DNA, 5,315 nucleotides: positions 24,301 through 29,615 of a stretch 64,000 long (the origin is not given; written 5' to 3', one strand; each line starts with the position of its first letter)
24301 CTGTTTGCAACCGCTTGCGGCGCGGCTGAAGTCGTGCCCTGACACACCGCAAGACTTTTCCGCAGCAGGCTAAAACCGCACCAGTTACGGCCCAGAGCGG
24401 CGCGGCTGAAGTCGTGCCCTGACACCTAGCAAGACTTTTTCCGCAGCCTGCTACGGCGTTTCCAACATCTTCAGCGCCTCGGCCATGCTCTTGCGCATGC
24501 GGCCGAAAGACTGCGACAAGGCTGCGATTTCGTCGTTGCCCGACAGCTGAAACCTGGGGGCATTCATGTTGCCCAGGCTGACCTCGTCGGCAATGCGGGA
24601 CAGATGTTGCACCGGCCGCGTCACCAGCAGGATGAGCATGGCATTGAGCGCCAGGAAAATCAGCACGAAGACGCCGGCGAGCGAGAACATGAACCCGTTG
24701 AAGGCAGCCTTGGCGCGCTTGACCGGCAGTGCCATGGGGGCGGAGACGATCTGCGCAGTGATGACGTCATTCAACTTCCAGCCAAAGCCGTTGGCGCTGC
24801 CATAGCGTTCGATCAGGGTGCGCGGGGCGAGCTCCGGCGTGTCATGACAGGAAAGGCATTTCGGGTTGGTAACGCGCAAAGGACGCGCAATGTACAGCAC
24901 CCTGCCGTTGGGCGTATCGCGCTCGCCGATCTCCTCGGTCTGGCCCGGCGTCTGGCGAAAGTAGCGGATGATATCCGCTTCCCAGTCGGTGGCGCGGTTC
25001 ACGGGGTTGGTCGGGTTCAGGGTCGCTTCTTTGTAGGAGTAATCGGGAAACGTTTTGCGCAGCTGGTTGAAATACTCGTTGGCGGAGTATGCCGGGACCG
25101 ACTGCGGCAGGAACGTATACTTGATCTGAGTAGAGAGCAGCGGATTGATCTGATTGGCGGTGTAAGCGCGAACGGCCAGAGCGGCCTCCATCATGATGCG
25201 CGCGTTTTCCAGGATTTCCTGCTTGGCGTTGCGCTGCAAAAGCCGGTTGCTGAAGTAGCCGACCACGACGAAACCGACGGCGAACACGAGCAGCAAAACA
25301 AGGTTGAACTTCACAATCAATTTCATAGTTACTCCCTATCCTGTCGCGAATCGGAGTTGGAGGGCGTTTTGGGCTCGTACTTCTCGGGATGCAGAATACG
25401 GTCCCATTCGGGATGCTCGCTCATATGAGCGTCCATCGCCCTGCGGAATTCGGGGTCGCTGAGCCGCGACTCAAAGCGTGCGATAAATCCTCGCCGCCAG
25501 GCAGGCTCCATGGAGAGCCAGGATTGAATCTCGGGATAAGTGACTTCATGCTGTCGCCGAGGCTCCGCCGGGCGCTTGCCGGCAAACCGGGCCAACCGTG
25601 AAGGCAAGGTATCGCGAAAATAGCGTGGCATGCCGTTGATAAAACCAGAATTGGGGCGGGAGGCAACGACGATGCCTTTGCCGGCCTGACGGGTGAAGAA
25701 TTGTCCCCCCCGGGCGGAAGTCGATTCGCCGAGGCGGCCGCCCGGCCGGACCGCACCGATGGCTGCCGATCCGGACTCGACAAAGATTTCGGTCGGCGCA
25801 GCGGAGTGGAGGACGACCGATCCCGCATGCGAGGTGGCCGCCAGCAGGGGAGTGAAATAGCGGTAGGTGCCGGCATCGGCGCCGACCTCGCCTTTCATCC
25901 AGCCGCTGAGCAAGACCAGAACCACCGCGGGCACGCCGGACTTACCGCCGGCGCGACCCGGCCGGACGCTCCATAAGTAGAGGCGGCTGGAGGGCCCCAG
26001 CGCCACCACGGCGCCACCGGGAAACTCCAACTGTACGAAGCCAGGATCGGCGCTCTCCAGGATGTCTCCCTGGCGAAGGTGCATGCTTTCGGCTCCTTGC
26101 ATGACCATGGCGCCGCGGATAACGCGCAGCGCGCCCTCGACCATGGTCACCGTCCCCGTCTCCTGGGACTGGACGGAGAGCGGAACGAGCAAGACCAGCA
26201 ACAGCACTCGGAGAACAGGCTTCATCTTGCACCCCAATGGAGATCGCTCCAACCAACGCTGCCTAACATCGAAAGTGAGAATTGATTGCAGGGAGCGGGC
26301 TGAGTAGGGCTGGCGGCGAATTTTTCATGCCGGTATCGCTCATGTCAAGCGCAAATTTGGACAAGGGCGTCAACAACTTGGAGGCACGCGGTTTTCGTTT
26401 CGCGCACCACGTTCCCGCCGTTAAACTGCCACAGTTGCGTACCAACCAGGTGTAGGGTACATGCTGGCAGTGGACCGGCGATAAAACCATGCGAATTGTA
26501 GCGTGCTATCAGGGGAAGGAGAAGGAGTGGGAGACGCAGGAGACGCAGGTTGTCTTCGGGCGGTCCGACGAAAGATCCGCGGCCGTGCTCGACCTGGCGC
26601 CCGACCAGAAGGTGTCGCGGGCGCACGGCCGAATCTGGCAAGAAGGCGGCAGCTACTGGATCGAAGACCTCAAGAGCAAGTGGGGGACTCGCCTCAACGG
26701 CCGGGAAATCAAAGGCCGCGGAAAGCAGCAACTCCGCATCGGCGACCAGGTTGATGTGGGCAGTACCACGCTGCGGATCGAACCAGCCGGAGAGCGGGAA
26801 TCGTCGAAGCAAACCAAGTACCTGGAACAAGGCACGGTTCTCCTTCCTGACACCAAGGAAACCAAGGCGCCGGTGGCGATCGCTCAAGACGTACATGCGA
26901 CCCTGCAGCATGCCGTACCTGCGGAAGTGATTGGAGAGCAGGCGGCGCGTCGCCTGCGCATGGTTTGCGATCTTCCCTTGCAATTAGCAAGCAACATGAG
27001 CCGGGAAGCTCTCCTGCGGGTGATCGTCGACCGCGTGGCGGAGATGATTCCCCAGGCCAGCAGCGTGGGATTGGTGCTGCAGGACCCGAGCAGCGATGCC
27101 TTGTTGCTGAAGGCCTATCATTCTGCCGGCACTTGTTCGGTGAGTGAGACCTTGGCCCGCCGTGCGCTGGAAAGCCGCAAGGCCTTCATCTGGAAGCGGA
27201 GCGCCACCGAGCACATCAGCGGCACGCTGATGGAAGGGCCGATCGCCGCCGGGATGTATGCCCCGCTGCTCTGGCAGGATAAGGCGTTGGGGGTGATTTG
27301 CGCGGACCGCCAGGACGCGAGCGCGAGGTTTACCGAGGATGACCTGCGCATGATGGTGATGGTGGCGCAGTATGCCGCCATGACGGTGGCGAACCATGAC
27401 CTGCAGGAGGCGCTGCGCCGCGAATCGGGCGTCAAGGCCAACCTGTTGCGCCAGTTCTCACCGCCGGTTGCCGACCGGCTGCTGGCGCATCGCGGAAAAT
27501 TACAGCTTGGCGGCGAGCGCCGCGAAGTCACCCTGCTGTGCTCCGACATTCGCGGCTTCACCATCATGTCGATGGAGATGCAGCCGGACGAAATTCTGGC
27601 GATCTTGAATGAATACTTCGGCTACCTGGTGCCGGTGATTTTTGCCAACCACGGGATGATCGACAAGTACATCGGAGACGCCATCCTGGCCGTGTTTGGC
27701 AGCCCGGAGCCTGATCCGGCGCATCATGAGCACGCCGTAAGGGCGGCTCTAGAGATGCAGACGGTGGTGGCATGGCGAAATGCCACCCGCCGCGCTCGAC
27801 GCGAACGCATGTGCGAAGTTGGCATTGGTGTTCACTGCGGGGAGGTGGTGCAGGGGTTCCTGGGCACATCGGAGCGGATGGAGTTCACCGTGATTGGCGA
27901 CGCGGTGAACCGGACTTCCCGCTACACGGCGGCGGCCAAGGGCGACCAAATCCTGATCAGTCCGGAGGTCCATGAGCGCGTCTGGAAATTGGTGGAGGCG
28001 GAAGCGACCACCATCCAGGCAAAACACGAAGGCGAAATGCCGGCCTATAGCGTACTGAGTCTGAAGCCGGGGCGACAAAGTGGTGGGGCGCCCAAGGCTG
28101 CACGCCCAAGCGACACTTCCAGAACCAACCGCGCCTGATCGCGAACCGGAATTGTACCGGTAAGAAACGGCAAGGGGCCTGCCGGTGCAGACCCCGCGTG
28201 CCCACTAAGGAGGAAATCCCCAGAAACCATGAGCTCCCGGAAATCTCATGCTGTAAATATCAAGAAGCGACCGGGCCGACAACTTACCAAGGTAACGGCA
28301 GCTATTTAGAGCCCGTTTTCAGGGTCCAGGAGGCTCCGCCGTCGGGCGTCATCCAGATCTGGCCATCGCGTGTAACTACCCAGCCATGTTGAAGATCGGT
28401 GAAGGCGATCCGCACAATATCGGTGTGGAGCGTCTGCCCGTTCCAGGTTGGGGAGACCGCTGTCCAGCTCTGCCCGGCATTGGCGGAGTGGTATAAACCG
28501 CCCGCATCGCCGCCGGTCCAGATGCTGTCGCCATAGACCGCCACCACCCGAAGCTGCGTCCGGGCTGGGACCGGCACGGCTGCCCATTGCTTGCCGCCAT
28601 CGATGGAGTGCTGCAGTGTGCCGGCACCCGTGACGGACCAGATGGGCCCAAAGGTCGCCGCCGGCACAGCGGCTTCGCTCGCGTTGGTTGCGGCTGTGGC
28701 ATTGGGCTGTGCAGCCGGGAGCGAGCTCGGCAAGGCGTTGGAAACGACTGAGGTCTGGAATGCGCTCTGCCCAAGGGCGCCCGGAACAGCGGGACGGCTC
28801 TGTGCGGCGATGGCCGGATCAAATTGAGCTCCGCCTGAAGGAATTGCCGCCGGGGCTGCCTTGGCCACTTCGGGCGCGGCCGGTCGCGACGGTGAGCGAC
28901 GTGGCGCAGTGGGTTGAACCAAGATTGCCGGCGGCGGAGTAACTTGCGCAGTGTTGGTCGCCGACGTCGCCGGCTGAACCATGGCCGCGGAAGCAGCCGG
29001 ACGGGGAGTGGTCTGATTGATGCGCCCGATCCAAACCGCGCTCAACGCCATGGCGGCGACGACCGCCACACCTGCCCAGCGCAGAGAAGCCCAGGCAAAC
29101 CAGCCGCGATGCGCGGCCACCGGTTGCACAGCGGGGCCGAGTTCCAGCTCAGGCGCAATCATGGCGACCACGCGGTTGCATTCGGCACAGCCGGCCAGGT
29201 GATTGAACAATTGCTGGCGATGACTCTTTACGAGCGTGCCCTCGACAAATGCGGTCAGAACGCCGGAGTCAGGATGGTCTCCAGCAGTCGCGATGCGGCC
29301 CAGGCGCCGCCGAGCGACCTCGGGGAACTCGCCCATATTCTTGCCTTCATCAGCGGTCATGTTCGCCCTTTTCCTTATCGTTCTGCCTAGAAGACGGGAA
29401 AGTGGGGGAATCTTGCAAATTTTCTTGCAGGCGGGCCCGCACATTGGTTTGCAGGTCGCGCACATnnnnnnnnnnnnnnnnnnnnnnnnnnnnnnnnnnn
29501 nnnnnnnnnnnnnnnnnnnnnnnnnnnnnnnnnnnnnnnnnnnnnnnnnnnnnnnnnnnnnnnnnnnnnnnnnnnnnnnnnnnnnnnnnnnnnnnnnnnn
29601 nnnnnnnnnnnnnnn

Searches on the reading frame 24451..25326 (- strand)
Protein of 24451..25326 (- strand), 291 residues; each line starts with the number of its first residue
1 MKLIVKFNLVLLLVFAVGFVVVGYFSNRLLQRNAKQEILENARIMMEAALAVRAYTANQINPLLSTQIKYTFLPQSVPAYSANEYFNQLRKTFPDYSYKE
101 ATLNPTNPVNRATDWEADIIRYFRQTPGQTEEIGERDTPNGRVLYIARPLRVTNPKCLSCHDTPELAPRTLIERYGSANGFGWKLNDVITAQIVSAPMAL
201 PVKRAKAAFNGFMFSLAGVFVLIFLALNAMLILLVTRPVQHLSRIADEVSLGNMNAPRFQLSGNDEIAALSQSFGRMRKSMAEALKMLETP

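Call 76: search_protein_families(library=pfam, proteins=[window:24451-25326:-], max_evalue=0.0001)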
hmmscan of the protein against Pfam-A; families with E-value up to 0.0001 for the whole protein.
window:24451-25326:- (291 aa): 2 families
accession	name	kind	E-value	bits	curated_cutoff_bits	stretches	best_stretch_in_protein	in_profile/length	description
PF11845.13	Tll0287-like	-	2e-42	145.4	24.1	1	31-197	1-144/144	Tll0287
PF00672.30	HAMP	-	3.2e-08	34.2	25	1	231-280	2-50/53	HAMP domain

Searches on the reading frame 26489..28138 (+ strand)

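Call 11: search_protein_families(library=pfam, proteins=[window:26489-28138:+], max_evalue=0.001)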
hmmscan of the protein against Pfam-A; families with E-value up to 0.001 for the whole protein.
window:26489-28138:+ (549 aa): 6 families
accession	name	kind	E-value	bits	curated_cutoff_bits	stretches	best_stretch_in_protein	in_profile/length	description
PF00211.25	Guanylate_cyc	-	1.6e-23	83.7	21.9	1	345-499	7-156/183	Adenylate and Guanylate cyclase catalytic domain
PF00498.31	FHA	-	4.3e-12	46.7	20.7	1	21-91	1-67/67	FHA domain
PF13185.12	GAF_2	-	3.5e-10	40.7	28.6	1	170-300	2-135/136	GAF domain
PF16697.10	Yop-YscD_cpl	-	8.7e-08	32.8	33.2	1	12-100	10-93/94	Inner membrane component of T3SS, cytoplasmic domain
PF13492.12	GAF_3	-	2e-07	31.9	27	1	179-302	9-129/129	GAF domain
PF01590.32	GAF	-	2.8e-07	31.5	22.4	1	172-299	2-132/133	GAF domain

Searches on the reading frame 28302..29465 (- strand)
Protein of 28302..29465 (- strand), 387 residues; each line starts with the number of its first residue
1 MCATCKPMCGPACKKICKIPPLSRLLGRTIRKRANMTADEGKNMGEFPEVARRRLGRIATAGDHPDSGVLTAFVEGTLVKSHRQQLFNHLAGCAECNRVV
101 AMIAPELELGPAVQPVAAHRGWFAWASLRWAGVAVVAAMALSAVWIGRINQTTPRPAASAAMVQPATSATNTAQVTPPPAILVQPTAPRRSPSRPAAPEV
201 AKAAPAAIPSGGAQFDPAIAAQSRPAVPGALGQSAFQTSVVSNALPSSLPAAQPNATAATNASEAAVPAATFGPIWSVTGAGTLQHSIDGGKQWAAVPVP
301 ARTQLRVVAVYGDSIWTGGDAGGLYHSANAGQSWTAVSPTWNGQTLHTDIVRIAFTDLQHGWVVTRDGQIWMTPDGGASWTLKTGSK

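Call 11: search_protein_families(library=pfam, proteins=[window:28302-29465:-], max_evalue=0.001)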
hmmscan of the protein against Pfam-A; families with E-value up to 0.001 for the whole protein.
window:28302-29465:- (387 aa): 2 families
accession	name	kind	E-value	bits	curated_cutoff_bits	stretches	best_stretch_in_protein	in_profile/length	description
PF14870.12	PSII_BNR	-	8.2e-10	38.9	27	2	278-337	34-97/303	Photosynthesis system II assembly factor YCF48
PF15902.12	Sortilin-Vps10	-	0.00063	19.1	33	0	324-381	3-58/446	Sortilin, neurotensin receptor 3,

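Call 26: search_protein_families(library=pfam, proteins=[window:28302-29465:-], max_evalue=5)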
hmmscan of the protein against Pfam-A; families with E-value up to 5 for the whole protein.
window:28302-29465:- (387 aa): 4 families
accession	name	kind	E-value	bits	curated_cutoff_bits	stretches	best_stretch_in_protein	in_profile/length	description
PF14870.12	PSII_BNR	-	8.2e-10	38.9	27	3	278-337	34-97/303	Photosynthesis system II assembly factor YCF48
PF15902.12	Sortilin-Vps10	-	0.00063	19.1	33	1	324-381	3-58/446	Sortilin, neurotensin receptor 3,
PF13490.11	zf-HC2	-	0.0013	19.2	22.2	1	70-96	8-34/35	Putative zinc-finger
PF02012.26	BNR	-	0.0069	16.6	27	0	325-335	1-11/12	BNR/Asp-box repeat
